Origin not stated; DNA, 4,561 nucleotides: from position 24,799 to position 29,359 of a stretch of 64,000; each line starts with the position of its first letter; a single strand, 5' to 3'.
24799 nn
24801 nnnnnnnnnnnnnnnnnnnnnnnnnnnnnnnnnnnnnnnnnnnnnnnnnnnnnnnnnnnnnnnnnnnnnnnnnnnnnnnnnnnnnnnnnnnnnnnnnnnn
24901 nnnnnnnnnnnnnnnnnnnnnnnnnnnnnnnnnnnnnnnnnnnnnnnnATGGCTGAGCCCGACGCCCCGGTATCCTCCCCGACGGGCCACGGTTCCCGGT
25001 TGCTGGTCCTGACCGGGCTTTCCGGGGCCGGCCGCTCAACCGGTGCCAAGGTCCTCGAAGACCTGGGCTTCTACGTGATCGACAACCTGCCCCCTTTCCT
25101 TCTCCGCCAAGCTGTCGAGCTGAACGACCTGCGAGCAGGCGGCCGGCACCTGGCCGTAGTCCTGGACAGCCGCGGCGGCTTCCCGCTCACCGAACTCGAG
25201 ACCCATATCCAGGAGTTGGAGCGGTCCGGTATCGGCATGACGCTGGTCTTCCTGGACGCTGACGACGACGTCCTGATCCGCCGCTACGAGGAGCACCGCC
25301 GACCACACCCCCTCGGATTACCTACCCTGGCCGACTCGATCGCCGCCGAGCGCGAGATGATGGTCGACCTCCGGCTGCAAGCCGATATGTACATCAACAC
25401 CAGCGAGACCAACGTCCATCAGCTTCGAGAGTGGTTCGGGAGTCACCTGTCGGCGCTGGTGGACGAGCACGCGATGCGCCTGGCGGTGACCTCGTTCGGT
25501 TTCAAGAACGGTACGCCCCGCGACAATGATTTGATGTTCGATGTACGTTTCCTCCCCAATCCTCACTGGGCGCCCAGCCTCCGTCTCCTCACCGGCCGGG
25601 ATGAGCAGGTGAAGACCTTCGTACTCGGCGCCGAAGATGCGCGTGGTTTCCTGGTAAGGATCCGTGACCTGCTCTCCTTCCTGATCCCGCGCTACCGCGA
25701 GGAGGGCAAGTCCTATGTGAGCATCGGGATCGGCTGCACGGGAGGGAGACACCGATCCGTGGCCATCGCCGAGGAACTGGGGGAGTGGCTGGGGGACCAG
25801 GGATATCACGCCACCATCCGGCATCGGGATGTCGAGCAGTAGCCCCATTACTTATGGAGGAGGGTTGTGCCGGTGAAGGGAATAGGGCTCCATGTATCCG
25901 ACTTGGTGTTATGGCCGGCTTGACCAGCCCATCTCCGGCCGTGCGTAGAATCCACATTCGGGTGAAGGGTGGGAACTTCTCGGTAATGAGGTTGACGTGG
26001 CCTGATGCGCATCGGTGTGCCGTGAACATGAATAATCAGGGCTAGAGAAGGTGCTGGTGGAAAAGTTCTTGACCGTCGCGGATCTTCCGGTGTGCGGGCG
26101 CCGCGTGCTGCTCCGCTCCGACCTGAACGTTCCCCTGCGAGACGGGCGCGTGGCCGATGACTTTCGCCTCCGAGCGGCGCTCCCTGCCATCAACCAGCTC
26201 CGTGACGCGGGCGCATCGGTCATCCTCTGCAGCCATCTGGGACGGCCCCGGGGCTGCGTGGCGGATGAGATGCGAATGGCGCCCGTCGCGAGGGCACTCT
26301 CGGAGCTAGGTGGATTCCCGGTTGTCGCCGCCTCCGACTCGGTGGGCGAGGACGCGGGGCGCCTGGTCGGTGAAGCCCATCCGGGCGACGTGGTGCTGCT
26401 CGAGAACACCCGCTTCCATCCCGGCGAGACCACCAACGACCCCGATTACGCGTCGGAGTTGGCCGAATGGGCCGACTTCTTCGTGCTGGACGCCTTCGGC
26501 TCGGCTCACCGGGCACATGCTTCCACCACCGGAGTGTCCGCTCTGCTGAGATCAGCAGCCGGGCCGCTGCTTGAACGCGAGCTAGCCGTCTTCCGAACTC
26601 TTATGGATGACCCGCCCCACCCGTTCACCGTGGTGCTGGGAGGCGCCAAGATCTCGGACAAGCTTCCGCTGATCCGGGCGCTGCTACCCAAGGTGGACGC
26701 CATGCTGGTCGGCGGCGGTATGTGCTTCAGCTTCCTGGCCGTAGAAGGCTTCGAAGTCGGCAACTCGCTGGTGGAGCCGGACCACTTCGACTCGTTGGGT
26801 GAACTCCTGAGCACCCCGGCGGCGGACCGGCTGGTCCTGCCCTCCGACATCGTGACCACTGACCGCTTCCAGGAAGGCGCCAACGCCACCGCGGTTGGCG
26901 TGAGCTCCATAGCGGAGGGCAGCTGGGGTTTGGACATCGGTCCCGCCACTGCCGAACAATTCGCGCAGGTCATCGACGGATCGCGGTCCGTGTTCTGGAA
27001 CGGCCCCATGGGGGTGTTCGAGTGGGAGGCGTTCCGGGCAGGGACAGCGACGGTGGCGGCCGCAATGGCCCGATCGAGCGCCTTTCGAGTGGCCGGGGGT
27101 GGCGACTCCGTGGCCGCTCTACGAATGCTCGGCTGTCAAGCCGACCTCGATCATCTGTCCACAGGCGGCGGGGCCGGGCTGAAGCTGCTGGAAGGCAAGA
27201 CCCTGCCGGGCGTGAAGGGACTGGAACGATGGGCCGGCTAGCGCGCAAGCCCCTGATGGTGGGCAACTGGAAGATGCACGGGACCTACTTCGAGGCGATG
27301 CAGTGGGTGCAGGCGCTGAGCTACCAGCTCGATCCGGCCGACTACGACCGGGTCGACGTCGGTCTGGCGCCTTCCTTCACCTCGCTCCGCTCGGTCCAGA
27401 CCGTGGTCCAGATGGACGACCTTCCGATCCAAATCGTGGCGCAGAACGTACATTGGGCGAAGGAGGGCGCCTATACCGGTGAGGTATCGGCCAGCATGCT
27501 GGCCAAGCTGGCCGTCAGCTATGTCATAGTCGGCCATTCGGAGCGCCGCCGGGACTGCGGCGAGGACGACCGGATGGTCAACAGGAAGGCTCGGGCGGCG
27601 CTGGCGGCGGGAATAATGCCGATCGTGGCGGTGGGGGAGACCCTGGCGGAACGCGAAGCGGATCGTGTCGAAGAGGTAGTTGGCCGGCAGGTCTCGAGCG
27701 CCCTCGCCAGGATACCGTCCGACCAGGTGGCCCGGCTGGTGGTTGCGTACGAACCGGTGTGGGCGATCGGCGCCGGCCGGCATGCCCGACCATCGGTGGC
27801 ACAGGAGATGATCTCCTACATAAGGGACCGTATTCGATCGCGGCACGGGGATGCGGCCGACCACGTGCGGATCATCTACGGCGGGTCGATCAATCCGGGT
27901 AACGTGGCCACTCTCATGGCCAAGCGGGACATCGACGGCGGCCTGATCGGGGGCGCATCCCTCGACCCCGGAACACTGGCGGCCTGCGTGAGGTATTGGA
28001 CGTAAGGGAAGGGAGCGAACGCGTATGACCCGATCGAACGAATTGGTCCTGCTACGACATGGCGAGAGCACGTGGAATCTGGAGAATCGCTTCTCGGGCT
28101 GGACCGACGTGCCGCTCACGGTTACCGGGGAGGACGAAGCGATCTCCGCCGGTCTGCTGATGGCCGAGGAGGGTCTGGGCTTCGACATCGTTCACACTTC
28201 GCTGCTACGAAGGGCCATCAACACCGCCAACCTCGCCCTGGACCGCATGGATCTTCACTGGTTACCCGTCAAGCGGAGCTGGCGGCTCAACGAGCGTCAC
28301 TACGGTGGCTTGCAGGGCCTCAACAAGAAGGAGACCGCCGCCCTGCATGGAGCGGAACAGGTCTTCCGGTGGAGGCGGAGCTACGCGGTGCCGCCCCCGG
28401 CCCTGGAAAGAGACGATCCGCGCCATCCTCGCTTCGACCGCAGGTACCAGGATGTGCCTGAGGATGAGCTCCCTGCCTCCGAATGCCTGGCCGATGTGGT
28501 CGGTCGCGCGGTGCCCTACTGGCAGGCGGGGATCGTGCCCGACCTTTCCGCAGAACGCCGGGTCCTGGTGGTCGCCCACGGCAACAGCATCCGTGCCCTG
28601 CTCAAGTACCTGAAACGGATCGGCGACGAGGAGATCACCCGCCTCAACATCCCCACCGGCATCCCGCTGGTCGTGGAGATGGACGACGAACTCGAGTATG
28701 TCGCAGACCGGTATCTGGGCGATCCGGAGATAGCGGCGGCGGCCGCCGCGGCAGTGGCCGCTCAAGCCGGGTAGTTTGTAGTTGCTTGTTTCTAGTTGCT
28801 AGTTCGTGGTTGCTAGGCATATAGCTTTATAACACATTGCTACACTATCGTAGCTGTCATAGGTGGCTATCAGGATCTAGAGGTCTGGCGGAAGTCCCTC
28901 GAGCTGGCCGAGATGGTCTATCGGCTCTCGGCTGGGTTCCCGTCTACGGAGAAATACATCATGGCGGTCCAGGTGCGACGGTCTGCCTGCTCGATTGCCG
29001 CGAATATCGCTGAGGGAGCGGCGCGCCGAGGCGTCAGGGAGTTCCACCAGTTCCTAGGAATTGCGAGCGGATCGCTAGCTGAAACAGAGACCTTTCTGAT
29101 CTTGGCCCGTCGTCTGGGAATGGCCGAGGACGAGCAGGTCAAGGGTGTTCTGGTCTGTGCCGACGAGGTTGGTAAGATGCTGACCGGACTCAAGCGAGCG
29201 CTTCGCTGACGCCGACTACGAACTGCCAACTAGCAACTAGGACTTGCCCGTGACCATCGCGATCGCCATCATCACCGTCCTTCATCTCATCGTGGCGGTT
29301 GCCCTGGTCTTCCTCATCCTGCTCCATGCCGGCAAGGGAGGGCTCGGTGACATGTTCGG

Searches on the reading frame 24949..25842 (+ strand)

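Call 21: search_protein_families(library=pfam, proteins=[window:24949-25842:+], max_evalue=0.01)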
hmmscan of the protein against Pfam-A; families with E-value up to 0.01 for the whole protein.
window:24949-25842:+ (297 aa): 3 families
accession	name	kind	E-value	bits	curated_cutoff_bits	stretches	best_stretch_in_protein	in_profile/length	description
PF22740.1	PapZ_C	-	6.1e-47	159.2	27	1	176-296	1-121/121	RapZ C-terminal domain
PF03668.21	RapZ-like_N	-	9.8e-39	133.1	25.4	1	18-167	3-154/158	RapZ-like N-terminal domain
PF13238.12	AAA_18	-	0.0017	19.2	29.4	0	67-117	72-112/128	AAA domain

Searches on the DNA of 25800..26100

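Call 15: search_rna_families(source=window, start=25800, end=26100, threshold=evalue, max_evalue=10)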
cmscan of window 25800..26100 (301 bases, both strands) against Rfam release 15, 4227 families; matches with E-value up to 10: 2.
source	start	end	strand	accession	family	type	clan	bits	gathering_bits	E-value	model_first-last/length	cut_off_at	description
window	25933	25991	+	RF01132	sR48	Gene; snRNA; snoRNA; CD-box;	-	12.9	40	8.9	1-59/59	no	Small nucleolar RNA sR48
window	25800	25818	-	RF02475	GlsR6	Gene; snRNA; snoRNA; CD-box;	-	10.2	75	6.4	1-19/59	3'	Small nucleolar RNA GlsR6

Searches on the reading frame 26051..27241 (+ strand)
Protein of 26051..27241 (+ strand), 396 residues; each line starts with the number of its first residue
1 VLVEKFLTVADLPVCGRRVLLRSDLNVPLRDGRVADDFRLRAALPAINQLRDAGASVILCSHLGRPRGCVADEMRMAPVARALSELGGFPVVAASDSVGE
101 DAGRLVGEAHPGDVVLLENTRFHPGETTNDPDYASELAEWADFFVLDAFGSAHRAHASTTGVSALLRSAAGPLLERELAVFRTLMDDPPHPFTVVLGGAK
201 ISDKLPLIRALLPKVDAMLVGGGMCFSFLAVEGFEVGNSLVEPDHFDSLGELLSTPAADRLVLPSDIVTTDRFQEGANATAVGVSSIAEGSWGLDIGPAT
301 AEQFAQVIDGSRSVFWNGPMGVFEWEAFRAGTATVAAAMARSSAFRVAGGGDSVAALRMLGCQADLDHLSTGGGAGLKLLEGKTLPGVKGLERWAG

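Call 21: search_protein_families(library=pfam, proteins=[window:26051-27241:+], max_evalue=0.01)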
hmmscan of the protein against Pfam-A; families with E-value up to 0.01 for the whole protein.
window:26051-27241:+ (396 aa): 1 family
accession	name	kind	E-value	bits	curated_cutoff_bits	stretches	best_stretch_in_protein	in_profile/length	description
PF00162.24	PGK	-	5.7e-131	437.4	27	1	10-383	2-379/379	Phosphoglycerate kinase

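Call 22: find_related_loci(query=window:26051-27241:+, collection=genome_contigs, flank=10000)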
Query window:26051-27241:+ (396 aa) in genome_contigs; peptide patterns used: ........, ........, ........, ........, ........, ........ (x = any residue, [..] = any of these).
599 stretches matched a pattern (row limit reached: there are more); 546 encode a relative of the query (tblastn E <= 1e-3); the best 80 are kept; 80 distinct loci.
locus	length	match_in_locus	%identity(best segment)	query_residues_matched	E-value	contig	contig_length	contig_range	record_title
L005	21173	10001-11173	91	2-392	0e+0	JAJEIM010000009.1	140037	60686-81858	MAG: Acidimicrobiia bacterium isolate p16x65bins.30 k141_686512, whole genome shotgun sequence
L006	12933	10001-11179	89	2-394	0e+0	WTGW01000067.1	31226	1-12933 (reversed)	MAG: Acidimicrobiia bacterium isolate CO36404bin_8 NODE_229_length_31226_cov_41.052517, whole genome shotgun sequence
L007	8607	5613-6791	87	3-395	0e+0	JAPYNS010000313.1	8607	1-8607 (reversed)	MAG: Candidatus Spongiisocius variivorans isolate m_rhze10 Seq313, whole genome shotgun sequence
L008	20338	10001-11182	88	2-395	0e+0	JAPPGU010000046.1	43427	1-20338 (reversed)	MAG: bacterium isolate RHO1_bin_64 NODE_1772_length_43427_cov_88.047219, whole genome shotgun sequence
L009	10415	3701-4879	87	2-394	0e+0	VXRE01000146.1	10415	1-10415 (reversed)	MAG: Acidimicrobiia bacterium isolate SB0664_bin_25 NODE_2927_length_10415_cov_12.493050, whole genome shotgun sequence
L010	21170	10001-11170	69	6-395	1e-165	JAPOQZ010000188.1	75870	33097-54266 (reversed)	MAG: bacterium isolate APA_bin_98 c_000000053540, whole genome shotgun sequence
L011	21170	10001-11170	70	6-395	3e-156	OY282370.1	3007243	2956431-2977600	MAG: uncultured Acidimicrobiia bacterium isolate 3d6cc9fa-110c-4048-9278-ecdec338fc6f genome assembly, chromosome: 1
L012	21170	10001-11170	65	6-395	7e-153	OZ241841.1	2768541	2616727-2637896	MAG: Candidatus Spongiisociaceae bacterium isolate 826e3823-372f-4ba5-9009-4010fb4b1b28 genome assembly, chromosome: 1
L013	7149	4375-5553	60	1-394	7e-150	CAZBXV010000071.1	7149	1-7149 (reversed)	MAG TPA_asm: uncultured Acidimicrobiia bacterium isolate SRP214966_co1_475 genome assembly, contig: NODE_17157_length_71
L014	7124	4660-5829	61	5-395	4e-149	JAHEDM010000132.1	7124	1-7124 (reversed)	MAG: Actinomycetes bacterium isolate Ww201 NODE_25214_length_7124_cov_2.165643, whole genome shotgun sequence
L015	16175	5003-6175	61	3-394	4e-148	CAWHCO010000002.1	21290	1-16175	MAG: uncultured bacterium isolate MFD02923.bin.2.53 genome assembly, contig: contig_12688, whole genome shotgun sequence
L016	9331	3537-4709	61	3-394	1e-147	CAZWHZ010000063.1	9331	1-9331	MAG TPA_asm: uncultured Acidimicrobiia bacterium isolate SRP214966_co3_231 genome assembly, contig: NODE_12657_length_93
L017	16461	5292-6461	62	5-395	4e-147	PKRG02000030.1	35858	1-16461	MAG: Acidimicrobiia bacterium isolate ZC4RG17 NODE_788_length_35858_cov_30.035081, whole genome shotgun sequence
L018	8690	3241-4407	61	5-394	9e-147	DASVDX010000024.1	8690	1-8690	MAG TPA_asm: Acidimicrobiia bacterium isolate SMAG_U2045 k141_1582412, whole genome shotgun sequence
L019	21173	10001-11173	60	3-394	2e-146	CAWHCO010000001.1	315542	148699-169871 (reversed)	MAG: uncultured bacterium isolate MFD02923.bin.2.53 genome assembly, contig: contig_12686, whole genome shotgun sequence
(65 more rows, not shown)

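Call 39: search_protein_families(library=pfam, proteins=[L010:12291-13031:+, L010:12267-13220:-, L010:13202-14389:-, L010:13390-14652:+, L010:792-1571:-, L010:208-525:-, L010:17-430:+, L010:1968-2906:-, L010:11173-11940:+, L010:1953-2429:+], max_evalue=0.001)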
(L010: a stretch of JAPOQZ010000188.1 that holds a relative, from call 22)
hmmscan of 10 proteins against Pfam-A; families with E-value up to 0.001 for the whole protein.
L010:12291-13031:+ (246 aa): 1 family
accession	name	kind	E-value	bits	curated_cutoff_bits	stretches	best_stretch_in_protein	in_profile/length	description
PF00300.27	His_Phos_1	-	2.6e-34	119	21.7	1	5-220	2-185/194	Histidine phosphatase superfamily (branch 1)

L010:12267-13220:- (317 aa): 0 families

L010:13202-14389:- (395 aa): 0 families

L010:13390-14652:+ (420 aa): 1 family
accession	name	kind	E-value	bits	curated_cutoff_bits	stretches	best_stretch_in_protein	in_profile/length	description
PF03840.19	SecG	-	1.1e-15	57.8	29.2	1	348-417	1-70/70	Preprotein translocase SecG subunit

L010:792-1571:- (259 aa): 1 family
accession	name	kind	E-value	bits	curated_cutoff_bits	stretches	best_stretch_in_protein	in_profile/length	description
PF05552.17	MS_channel_1st_1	-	4.5e-16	58.9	22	2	54-98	4-48/50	Mechanosensitive ion channel, conserved TM helix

L010:208-525:- (105 aa): 0 families

L010:17-430:+ (137 aa): 1 family
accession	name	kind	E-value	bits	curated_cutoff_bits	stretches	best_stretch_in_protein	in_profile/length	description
PF08241.18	Methyltransf_11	-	0.00069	20.6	21.2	0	2-33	62-93/95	Methyltransferase domain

L010:1968-2906:- (312 aa): 1 family
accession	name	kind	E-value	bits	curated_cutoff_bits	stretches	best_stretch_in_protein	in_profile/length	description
PF04069.17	OpuAC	-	9.7e-37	127.4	21.2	1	30-296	2-256/257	Substrate binding domain of ABC-type glycine betaine transport system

L010:11173-11940:+ (255 aa): 1 family
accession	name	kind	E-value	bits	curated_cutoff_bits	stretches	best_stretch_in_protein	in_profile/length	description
PF00121.24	TIM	-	1.8e-88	296.7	20.1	1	5-252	1-243/245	Triosephosphate isomerase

L010:1953-2429:+ (158 aa): 0 families

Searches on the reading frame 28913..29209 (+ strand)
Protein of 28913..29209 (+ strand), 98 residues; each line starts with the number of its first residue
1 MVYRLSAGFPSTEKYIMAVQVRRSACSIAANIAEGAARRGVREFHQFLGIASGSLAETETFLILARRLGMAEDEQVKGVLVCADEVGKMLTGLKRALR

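Call 83: search_protein_families(library=pfam, proteins=[window:28913-29209:+], max_evalue=0.00001)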
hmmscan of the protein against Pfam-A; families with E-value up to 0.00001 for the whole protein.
window:28913-29209:+ (98 aa): 1 family
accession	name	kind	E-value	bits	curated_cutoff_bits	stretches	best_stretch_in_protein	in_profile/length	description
PF05635.17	23S_rRNA_IVP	-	8.7e-28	97.1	33.8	1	2-92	16-106/106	23S rRNA-intervening sequence protein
